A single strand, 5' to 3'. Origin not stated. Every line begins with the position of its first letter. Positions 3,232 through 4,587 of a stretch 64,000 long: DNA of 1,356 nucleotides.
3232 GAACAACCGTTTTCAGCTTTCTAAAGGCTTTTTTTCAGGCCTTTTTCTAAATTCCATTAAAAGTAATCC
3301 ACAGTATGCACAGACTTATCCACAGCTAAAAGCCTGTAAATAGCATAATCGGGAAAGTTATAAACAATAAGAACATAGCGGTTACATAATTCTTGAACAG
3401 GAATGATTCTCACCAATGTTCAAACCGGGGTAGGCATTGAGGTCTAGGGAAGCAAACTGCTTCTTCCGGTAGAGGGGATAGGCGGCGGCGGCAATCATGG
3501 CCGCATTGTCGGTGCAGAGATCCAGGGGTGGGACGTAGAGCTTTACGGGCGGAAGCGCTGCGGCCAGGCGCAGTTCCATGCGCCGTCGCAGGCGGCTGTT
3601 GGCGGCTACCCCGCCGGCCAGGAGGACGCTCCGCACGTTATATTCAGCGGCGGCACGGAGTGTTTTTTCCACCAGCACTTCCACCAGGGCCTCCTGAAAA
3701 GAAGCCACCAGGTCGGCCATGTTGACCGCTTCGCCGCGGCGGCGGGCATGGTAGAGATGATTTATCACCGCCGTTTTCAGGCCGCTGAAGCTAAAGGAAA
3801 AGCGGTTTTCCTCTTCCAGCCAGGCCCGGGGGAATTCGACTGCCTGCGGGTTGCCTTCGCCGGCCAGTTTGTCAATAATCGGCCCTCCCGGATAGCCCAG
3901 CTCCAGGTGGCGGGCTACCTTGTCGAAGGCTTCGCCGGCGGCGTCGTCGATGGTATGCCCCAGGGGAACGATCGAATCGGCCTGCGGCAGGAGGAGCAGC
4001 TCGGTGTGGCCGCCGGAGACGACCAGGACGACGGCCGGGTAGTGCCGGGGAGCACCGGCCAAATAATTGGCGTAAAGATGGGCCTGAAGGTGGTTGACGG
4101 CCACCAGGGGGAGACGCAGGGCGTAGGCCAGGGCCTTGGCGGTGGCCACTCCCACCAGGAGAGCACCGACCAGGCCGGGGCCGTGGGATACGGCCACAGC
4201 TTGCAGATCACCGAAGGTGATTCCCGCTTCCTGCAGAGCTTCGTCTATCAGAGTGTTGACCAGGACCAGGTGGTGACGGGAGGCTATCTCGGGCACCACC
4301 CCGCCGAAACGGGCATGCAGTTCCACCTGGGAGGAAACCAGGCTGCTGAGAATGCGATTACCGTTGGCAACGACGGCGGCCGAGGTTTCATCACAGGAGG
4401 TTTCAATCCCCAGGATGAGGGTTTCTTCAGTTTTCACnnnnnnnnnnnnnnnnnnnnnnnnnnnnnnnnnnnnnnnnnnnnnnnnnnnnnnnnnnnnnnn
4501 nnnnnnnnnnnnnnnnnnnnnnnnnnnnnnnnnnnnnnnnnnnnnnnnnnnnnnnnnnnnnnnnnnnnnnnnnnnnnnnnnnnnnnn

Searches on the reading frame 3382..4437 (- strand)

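Call 11: search_protein_families(library=pfam, proteins=[window:3382-4437:-])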
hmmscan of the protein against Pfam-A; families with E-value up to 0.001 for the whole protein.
window:3382-4437:- (351 aa): 3 families
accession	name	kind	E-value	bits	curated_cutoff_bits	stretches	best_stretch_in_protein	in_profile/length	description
PF00814.31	TsaD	-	1.3e-94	317.3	24.8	1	29-316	2-263/264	tRNA N6-adenosine threonylcarbamoyltransferase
PF22521.2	HypF_C_2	-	3.4e-07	30.7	27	1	224-294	152-220/241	Carbamoyltransferase, Kae1-like Domain, second subdomain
PF02543.21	Carbam_trans_N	-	6.6e-05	22.9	24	1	223-305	253-334/346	Carbamoyltransferase N-terminus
